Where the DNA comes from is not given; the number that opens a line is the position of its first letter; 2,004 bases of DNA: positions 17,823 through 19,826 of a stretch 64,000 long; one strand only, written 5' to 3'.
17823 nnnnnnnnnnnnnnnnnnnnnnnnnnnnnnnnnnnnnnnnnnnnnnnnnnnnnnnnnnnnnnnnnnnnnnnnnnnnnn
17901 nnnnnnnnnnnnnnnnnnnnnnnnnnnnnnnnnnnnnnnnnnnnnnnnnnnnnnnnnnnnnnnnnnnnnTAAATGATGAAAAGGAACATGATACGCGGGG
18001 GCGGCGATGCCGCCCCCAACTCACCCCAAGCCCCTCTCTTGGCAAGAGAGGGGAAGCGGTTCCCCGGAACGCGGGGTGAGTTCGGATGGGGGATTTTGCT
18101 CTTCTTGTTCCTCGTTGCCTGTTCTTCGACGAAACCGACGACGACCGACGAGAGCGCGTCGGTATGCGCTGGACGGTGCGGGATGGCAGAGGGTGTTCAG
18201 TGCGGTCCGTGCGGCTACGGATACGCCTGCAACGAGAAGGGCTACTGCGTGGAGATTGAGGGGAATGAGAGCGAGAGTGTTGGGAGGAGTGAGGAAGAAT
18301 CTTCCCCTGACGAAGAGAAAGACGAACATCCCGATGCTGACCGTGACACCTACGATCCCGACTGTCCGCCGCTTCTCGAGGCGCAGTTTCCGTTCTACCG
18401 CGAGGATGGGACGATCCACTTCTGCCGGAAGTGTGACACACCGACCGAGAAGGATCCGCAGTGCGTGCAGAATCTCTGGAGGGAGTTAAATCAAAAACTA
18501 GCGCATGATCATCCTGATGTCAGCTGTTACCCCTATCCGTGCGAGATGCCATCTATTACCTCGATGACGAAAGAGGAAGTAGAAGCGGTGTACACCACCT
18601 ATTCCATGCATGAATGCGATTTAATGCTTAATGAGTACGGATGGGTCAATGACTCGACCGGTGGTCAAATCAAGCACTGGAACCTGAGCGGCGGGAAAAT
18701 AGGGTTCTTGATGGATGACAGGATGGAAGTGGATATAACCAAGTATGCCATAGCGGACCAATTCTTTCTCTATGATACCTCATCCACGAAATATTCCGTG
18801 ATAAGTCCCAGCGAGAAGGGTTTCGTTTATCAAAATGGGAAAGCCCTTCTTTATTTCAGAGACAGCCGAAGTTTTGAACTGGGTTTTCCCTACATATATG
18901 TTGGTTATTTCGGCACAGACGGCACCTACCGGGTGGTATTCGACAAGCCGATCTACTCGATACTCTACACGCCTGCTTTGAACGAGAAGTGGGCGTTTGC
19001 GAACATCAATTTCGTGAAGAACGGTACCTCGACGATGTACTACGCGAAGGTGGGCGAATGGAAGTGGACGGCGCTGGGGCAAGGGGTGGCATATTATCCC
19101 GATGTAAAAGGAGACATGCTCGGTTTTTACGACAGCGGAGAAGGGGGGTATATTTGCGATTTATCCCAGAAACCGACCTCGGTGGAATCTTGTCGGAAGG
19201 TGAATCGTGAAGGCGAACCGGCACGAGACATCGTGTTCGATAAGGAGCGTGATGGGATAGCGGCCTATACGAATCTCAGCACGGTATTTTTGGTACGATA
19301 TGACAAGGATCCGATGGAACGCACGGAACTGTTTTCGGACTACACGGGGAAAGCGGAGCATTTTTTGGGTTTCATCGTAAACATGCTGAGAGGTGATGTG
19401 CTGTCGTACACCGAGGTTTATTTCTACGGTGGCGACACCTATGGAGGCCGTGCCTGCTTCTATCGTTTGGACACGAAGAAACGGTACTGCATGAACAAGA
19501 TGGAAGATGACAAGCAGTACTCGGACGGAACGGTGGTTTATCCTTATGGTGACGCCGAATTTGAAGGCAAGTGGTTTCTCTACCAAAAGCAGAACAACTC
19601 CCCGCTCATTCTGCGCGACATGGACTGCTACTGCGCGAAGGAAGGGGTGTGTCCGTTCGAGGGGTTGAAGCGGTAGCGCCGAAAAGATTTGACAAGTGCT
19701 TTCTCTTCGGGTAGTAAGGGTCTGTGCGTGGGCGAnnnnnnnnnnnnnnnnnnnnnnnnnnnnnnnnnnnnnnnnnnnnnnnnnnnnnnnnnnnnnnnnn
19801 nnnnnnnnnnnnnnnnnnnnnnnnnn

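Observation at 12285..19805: Giant mosaic secreted protein plus Cys-rich lipoprotein pair next to tRNA-Val, with patchy low-GC composition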

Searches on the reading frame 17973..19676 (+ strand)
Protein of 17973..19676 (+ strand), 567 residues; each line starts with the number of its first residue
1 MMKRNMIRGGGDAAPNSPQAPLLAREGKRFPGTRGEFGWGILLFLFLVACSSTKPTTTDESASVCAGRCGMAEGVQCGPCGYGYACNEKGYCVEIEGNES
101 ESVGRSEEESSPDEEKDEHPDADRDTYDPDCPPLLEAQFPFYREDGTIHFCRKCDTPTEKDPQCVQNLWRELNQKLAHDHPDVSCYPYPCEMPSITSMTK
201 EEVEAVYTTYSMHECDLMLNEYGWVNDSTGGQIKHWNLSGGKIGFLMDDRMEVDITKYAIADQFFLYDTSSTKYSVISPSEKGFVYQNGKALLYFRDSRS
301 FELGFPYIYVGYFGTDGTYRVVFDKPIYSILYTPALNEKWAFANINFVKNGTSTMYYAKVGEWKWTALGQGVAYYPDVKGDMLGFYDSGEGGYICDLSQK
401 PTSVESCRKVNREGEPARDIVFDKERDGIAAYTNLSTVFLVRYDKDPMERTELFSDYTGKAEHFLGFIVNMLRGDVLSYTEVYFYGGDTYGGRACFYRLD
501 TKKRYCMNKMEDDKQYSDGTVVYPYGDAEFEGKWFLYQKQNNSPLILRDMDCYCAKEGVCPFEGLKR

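Call 8: search_protein_families(library=pfam, proteins=[window:17973-19676:+], max_evalue=1)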
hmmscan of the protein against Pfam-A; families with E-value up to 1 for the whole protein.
window:17973-19676:+ (567 aa): 0 families

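Call 9: search_protein_families(library=ncbifam, proteins=[window:17973-19676:+], max_evalue=1)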
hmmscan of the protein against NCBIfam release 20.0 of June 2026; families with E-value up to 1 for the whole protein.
window:17973-19676:+ (567 aa): 0 families

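Call 10: find_encoding_contigs(protein=window:17973-19676:+, flank=10000, max_places=6)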
Protein window:17973-19676:+ (567 aa): no gene with exactly this product is on record in the collection.

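Call 33: search_solved_structures(query=A1, max_evalue=10)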
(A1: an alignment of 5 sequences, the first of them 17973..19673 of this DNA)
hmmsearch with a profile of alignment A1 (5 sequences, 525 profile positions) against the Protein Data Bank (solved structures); distinct sequences matched with E-value up to 10: 2.
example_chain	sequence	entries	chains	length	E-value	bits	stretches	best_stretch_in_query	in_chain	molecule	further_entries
8fkp_SW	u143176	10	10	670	0.71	11.8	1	29-95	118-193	ATP-dependent RNA helicase DDX18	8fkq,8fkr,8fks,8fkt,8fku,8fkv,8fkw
4pag_A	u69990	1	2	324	0.94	11.4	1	162-223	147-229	Periplasmic binding protein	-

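Call 34: find_homologous_proteins(query=A1)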
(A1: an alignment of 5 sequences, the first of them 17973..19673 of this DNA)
Query A1 (5 sequences) (567 aa, profile of the alignment): 214 proteins with E <= 0.001 among 4393 candidates; the best 120 are listed.
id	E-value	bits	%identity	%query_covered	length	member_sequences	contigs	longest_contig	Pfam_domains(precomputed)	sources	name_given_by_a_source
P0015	1.5e-205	702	42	92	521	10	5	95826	-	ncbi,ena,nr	ncbi:hypothetical protein J6Y50_03895 [bacterium]|nr:hypothetical protein [bacterium]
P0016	1.2e-195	669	100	100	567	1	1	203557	-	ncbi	-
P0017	9.1e-183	627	39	92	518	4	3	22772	-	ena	-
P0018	2.3e-182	626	46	80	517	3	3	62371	-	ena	-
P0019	5.1e-180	618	45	81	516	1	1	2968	-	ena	-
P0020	6.1e-180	618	41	92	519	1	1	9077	-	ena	-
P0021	1.6e-179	616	46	80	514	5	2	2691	-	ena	-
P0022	4.4e-178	611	45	81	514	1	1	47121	-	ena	-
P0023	1.0e-177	610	46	76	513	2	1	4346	-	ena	-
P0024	5.9e-177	608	44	83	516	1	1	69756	-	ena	-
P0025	7.9e-177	607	43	83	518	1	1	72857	-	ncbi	-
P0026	1.4e-176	607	45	83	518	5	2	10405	-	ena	-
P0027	2.0e-175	603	47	76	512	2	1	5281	-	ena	-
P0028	4.4e-175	602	45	81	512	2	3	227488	-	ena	-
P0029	1.9e-174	599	46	76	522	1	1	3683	-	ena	-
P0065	6.6e-156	538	46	79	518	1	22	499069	-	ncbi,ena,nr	ncbi:hypothetical protein IJG44_00950 [bacterium]|nr:hypothetical protein [bacterium]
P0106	1.9e-145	504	63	93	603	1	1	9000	-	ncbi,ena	-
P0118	4.7e-141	489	65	83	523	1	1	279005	-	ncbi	-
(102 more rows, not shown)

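Call 36: find_encoding_contigs(protein=P0118, flank=10000, max_places=2)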
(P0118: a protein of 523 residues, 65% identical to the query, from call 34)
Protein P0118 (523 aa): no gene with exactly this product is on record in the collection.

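Call 38: find_encoding_contigs(protein=P0065, flank=10000, max_places=4)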
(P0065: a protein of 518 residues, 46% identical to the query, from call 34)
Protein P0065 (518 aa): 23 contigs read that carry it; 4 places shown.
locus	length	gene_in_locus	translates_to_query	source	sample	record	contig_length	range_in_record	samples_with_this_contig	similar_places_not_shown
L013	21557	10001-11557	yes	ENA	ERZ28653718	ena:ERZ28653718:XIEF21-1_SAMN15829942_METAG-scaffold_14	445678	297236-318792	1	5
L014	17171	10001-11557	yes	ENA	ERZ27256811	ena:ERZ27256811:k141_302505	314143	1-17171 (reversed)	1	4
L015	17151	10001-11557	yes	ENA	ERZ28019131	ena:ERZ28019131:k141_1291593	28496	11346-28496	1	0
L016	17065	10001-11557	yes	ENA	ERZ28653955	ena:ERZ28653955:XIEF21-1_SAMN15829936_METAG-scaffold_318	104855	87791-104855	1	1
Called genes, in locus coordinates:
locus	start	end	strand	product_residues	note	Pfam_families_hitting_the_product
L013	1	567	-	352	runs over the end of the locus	PF00702:Hydrolase (weak), PF12710:HAD (faint)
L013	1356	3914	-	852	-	PF07603:Lcl_C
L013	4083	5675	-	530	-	PF00005:ABC_tran (faint), PF02463:SMC_N, PF11398:DUF2813 (weak), PF13175:AAA_15, PF13476:AAA_23, PF13304:AAA_21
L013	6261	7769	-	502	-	PF02446:Glyco_hydro_77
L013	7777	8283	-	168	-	PF00694:Aconitase_C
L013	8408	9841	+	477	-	PF01406:tRNA-synt_1e, PF09334:tRNA-synt_1g (weak), PF00133:tRNA-synt_1, PF01921:tRNA-synt_1f (weak), PF09334:tRNA-synt_1g, PF09190:DALR_2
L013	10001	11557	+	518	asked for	-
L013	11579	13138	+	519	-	-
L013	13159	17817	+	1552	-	PF02412:TSP_3 (weak)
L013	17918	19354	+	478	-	PF00079:Serpin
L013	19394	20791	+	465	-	PF00079:Serpin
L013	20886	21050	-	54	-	PF00037:Fer4, PF12797:Fer4_2 (faint), PF12838:Fer4_7 (faint), PF13237:Fer4_10 (weak), PF14697:Fer4_21, PF25160:LdpA_Fe-S-bd (faint), PF13187:Fer4_9, PF00037:Fer4 (weak), +5 more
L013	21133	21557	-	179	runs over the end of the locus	PF04970:LRAT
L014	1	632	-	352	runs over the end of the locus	PF00702:Hydrolase (weak), PF12710:HAD (faint)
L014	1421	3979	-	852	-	PF07603:Lcl_C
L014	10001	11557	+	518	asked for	-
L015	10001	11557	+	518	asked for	-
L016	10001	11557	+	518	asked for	-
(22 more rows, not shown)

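Call 80: search_protein_families(library=pfam, proteins=[L013:13159-14823:+], max_evalue=0.01)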
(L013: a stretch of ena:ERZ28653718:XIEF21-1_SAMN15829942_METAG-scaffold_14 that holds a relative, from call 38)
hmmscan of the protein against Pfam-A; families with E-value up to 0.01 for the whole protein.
L013:13159-14823:+ (555 aa): 1 family
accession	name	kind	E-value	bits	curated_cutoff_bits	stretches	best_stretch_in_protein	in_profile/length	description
PF02412.23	TSP_3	-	3.2e-25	88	25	4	410-445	1-36/36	Thrombospondin type 3 repeat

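Call 82: search_solved_structures(query=A8, max_evalue=10)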
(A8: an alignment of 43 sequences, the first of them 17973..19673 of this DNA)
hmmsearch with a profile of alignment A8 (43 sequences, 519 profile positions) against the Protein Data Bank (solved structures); distinct sequences matched with E-value up to 10: 2.
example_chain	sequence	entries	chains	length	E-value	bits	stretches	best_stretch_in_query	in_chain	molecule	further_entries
9e0o_A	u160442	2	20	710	1.2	11.3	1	71-104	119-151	Lysine decarboxylase, inducible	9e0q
9e0m_A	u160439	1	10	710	1.2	11.3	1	71-104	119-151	Lysine decarboxylase, inducible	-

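Call 84: find_encoding_contigs(protein=P0106, flank=10000, max_places=2)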
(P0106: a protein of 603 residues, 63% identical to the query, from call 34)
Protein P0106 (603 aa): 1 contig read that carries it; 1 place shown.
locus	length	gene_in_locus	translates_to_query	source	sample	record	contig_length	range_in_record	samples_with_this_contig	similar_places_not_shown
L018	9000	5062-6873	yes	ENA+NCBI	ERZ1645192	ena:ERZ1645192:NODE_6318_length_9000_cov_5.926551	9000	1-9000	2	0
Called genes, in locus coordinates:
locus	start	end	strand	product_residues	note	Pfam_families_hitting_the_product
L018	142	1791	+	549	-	-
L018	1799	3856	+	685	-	PF00149:Metallophos, PF02872:5_nucleotid_C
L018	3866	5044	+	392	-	-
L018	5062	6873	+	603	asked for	-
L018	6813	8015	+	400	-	PF17761:DUF1016_N, PF06250:YhcG_C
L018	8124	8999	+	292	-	?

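Call 86: find_related_loci(query=A8, collection=metagenome_contigs, flank=10000)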
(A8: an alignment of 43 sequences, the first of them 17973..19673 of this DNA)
Query A8 (567 aa) in metagenome_contigs; peptide patterns used: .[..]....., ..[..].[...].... (x = any residue, [..] = any of these).
374 stretches matched a pattern; 157 encode a relative of the query (tblastn E <= 1e-3); the best 80 are kept; 80 distinct loci.
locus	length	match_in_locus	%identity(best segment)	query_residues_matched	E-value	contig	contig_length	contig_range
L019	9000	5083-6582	63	41-565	0e+0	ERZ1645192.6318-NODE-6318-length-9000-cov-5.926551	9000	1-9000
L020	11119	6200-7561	68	107-566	0e+0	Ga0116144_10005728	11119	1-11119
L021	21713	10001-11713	53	2-566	0e+0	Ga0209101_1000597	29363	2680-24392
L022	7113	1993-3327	59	125-567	9e-179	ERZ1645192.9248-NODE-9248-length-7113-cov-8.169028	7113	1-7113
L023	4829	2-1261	59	150-566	7e-168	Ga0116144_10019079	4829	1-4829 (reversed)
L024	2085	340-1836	53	77-567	2e-173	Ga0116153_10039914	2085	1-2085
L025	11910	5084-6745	46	7-563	2e-156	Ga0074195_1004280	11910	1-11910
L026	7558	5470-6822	53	122-567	3e-150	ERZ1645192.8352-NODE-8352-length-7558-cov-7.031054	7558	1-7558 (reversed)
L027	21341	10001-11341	54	122-563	5e-149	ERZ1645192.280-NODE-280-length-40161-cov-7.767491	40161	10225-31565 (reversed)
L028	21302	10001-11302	50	125-565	7e-143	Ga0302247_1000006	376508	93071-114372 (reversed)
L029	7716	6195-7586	48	99-567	3e-140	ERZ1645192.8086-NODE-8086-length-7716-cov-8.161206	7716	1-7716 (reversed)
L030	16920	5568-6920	49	111-567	8e-139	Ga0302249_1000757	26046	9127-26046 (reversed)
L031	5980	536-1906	49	122-567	3e-133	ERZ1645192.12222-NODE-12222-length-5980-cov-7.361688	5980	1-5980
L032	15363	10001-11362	48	125-566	6e-132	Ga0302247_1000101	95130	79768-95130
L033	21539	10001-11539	53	41-566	1e-177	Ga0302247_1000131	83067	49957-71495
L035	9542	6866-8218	49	125-563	1e-128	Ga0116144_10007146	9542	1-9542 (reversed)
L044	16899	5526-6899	47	125-567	6e-122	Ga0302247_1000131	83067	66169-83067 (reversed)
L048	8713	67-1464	43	106-563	2e-120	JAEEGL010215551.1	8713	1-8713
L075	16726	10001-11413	39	106-567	3e-91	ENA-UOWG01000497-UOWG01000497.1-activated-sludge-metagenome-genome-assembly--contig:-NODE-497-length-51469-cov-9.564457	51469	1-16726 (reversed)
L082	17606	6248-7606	39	117-567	2e-86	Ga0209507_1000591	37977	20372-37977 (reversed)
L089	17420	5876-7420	33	41-563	9e-83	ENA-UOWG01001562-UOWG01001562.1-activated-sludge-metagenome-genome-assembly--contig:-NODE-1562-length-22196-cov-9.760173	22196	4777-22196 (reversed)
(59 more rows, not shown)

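Call 91: search_protein_families(library=pfam, proteins=[L020:1277-3400:+, L026:2-2600:+, L035:1035-4100:+, L044:2-2800:+, L089:594-3400:+, L033:3592-5300:+, L082:636-3200:+, L082:7552-10800:+, L075:11401-14900:+, L048:1476-4500:+], max_evalue=0.001)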
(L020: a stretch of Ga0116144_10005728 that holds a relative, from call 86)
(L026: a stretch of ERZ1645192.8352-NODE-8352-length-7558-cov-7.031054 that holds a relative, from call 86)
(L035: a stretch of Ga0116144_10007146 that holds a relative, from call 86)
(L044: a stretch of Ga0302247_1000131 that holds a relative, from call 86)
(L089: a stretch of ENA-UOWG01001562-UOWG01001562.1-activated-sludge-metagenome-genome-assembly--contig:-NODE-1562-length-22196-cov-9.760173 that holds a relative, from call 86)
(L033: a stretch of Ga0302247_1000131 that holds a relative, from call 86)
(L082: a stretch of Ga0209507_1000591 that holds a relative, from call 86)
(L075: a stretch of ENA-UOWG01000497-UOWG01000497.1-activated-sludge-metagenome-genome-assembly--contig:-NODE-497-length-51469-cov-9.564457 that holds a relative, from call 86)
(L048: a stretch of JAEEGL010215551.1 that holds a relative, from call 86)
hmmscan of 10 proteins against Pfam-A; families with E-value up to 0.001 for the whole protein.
L020:1277-3400:+ (708 aa): 1 family
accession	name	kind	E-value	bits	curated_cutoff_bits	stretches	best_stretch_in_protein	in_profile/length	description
PF02412.23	TSP_3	-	1.2e-05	25.3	25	1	569-595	1-28/36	Thrombospondin type 3 repeat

L026:2-2600:+ (866 aa): 3 families
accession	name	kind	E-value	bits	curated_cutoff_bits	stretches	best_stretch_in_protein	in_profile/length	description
PF01364.23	Peptidase_C25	-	3.4e-20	73.1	23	1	228-463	3-200/374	Peptidase family C25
PF02412.23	TSP_3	-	8.3e-10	38.6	25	2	723-765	1-35/36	Thrombospondin type 3 repeat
PF08126.16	Propeptide_C25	-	0.00038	20.1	22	1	42-164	55-173/205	Propeptide_C25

L035:1035-4100:+ (1022 aa): 2 families
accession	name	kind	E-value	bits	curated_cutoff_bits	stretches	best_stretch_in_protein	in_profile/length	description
PF01364.23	Peptidase_C25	-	1.1e-17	64.8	23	2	249-566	1-209/374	Peptidase family C25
PF02412.23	TSP_3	-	0.00041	20.4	25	0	867-888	14-35/36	Thrombospondin type 3 repeat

L044:2-2800:+ (933 aa): 2 families
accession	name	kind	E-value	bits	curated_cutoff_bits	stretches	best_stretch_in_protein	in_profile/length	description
PF01364.23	Peptidase_C25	-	1.7e-17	64.2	23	2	147-465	1-209/374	Peptidase family C25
PF02412.23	TSP_3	-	0.0003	20.8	25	0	765-786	14-35/36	Thrombospondin type 3 repeat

L089:594-3400:+ (935 aa): 2 families
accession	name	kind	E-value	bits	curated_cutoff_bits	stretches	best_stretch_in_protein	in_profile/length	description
PF02412.23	TSP_3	-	1.1e-12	47.8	25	1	775-813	1-30/36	Thrombospondin type 3 repeat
PF00112.29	Peptidase_C1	-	0.00015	22.3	20.7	0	358-393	165-195/220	Papain family cysteine protease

L033:3592-5300:+ (569 aa): 1 family
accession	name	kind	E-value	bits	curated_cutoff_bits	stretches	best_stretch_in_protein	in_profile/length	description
PF02412.23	TSP_3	-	1e-07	32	25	0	392-419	12-36/36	Thrombospondin type 3 repeat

L082:636-3200:+ (855 aa): 1 family
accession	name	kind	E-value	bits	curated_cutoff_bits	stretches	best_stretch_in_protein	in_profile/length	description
PF02412.23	TSP_3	-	1.9e-07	31.1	25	0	662-683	15-36/36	Thrombospondin type 3 repeat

L082:7552-10800:+ (1083 aa): 0 families

L075:11401-14900:+ (1166 aa): 0 families

L048:1476-4500:+ (1008 aa): 1 family
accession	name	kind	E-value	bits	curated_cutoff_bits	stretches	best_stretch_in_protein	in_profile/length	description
PF02412.23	TSP_3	-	2.7e-14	53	25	1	806-828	14-36/36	Thrombospondin type 3 repeat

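Call 116: find_related_loci(query=A8, collection=viral_contigs, flank=5000)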
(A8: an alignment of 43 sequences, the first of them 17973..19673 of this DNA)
Query A8 (567 aa) in viral_contigs; peptide patterns used: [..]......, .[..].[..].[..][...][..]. (x = any residue, [..] = any of these).
83 stretches matched a pattern, but none encodes a relative of the query by tblastn (E <= 1e-3).

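Call 117: search_protein_families(library=padloc, proteins=[window:17973-19676:+], max_evalue=0.01)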
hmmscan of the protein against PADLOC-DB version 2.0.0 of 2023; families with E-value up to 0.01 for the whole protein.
window:17973-19676:+ (567 aa): 0 families
